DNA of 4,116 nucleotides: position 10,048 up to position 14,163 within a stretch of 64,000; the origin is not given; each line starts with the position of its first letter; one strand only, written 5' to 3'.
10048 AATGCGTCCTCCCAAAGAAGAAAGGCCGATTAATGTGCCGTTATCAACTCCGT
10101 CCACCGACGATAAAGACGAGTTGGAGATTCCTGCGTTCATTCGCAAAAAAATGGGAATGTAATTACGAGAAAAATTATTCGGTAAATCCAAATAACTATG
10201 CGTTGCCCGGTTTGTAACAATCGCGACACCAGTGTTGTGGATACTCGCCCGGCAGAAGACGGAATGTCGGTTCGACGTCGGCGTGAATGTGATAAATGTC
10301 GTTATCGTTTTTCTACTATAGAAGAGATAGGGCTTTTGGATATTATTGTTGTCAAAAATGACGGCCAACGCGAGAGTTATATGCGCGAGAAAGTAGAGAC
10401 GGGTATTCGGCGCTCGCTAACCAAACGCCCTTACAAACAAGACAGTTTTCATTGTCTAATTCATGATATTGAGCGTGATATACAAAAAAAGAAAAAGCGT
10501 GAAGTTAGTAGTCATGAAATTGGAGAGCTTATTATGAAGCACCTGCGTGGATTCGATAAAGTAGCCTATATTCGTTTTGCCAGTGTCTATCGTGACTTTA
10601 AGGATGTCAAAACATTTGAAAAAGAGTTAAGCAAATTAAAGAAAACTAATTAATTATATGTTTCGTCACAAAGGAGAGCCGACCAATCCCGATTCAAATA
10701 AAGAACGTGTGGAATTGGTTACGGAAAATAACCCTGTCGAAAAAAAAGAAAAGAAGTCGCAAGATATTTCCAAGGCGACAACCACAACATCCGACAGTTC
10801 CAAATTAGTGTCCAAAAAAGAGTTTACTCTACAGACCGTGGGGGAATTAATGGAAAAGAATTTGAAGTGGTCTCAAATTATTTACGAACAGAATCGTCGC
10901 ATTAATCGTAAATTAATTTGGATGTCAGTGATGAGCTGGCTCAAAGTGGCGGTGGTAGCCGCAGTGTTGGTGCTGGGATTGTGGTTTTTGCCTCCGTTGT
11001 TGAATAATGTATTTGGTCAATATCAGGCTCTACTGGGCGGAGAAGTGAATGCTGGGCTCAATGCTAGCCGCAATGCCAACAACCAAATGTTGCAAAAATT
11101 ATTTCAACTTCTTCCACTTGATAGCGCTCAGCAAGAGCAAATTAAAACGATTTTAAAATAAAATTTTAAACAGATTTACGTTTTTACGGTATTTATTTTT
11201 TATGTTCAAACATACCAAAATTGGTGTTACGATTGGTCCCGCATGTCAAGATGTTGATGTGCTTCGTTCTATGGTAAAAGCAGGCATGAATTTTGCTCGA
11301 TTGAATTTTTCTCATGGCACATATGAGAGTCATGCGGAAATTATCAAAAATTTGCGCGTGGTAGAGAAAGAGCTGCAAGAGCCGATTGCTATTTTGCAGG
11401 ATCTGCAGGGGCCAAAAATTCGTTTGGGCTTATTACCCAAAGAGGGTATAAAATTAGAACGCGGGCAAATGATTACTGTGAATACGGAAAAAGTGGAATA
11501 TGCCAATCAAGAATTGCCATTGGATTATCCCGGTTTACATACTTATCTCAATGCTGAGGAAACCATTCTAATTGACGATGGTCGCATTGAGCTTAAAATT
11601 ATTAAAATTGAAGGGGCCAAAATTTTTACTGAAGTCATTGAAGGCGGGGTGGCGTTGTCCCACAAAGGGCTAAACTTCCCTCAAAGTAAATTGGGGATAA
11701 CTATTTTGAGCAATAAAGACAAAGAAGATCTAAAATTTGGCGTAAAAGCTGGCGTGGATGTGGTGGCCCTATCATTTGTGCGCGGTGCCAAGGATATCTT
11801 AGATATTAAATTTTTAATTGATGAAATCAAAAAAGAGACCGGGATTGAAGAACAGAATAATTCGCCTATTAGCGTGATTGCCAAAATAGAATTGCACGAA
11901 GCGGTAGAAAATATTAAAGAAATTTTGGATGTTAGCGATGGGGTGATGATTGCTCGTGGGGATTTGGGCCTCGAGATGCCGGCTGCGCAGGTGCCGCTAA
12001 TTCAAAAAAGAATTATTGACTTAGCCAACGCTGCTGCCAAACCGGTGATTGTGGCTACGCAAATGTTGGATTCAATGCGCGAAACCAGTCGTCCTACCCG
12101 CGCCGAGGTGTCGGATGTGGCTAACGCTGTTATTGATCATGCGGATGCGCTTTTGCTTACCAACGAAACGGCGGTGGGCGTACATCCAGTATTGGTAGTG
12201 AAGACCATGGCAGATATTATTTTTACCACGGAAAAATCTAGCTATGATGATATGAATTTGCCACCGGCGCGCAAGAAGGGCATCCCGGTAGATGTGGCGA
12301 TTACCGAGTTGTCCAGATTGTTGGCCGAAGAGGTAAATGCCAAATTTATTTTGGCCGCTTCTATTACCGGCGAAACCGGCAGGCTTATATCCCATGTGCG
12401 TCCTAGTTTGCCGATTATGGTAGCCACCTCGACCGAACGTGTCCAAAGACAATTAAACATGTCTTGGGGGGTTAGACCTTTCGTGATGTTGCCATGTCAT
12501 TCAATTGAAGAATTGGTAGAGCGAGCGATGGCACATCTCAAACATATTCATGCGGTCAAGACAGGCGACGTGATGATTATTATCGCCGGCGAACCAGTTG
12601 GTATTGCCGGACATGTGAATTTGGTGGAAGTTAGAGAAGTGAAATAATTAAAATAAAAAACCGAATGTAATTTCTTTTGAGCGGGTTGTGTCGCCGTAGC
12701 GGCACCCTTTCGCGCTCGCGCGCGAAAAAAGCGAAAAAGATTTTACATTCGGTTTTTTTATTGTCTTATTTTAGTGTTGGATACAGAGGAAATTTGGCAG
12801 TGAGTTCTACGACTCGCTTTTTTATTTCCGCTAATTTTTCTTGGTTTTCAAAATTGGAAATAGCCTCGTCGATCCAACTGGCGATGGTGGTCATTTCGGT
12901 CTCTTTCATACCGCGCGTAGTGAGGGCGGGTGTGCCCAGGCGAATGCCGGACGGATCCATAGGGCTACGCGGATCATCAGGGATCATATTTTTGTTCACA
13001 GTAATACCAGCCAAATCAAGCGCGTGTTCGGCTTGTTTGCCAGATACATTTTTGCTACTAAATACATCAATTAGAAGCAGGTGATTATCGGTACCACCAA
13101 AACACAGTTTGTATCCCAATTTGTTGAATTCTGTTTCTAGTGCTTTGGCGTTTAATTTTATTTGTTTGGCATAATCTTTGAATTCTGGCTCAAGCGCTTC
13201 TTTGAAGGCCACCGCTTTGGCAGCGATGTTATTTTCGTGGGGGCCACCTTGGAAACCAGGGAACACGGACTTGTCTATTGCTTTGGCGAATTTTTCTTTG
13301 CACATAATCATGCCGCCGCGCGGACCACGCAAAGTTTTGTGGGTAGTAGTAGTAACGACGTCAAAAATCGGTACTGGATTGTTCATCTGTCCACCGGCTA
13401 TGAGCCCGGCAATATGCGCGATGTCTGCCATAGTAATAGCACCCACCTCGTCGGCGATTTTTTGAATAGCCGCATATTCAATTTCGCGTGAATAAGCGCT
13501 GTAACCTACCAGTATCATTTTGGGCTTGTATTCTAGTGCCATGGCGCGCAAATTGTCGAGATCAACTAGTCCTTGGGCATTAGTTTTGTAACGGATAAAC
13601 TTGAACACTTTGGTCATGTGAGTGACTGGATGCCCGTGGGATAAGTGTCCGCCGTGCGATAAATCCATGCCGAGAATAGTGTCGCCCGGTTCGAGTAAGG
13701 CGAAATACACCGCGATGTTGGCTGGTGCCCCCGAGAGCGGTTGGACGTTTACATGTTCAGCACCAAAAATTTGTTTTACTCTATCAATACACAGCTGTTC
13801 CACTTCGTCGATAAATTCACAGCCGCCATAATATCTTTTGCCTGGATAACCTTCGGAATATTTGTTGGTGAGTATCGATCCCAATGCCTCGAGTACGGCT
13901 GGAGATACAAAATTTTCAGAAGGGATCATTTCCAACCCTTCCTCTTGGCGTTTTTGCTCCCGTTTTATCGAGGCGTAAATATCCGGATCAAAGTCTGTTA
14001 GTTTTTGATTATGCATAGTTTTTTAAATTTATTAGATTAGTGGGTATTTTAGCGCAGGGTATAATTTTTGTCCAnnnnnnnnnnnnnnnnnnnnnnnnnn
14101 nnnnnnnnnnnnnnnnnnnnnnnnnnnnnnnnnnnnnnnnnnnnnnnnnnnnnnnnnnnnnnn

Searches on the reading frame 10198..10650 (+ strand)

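Call 15: search_protein_families(library=pfam, proteins=[window:10198-10650:+], max_evalue=0.001)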
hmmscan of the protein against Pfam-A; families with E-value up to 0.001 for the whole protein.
window:10198-10650:+ (151 aa): 2 families
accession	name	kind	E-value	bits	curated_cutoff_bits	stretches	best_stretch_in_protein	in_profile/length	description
PF22811.2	Zn_ribbon_NrdR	-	2.3e-18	66.3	27.2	1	1-42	1-42/42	Transcriptional repressor NrdR-like, N-terminal domain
PF03477.21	ATP-cone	-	1.1e-17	64.7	25.8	1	50-136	2-87/88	ATP cone domain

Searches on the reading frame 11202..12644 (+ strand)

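Call 15: search_protein_families(library=pfam, proteins=[window:11202-12644:+], max_evalue=0.001)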
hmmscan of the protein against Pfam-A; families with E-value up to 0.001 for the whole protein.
window:11202-12644:+ (481 aa): 3 families
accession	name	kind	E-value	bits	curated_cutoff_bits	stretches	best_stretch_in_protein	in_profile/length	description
PF00224.27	PK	-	1.4e-103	346.9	30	1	3-331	2-326/328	Pyruvate kinase, barrel domain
PF02887.21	PK_C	-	9.2e-28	97.1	28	1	366-477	2-113/114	Pyruvate kinase, alpha/beta domain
PF03328.21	HpcH_HpaI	-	3.2e-08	33.6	25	1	174-255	75-154/221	HpcH/HpaI aldolase/citrate lyase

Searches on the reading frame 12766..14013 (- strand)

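Call 15: search_protein_families(library=pfam, proteins=[window:12766-14013:-], max_evalue=0.001)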
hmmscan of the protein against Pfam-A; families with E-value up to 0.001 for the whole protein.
window:12766-14013:- (415 aa): 3 families
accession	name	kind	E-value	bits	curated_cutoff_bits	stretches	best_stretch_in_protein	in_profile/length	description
PF00464.25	SHMT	-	2.3e-160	534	27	1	5-381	1-399/399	Serine hydroxymethyltransferase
PF00155.27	Aminotran_1_2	-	7.1e-09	35.7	19.7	1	62-324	38-314/361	Aminotransferase class I and II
PF01212.27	Beta_elim_lyase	-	0.00038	20.3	27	1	77-246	39-220/288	Beta-eliminating lyase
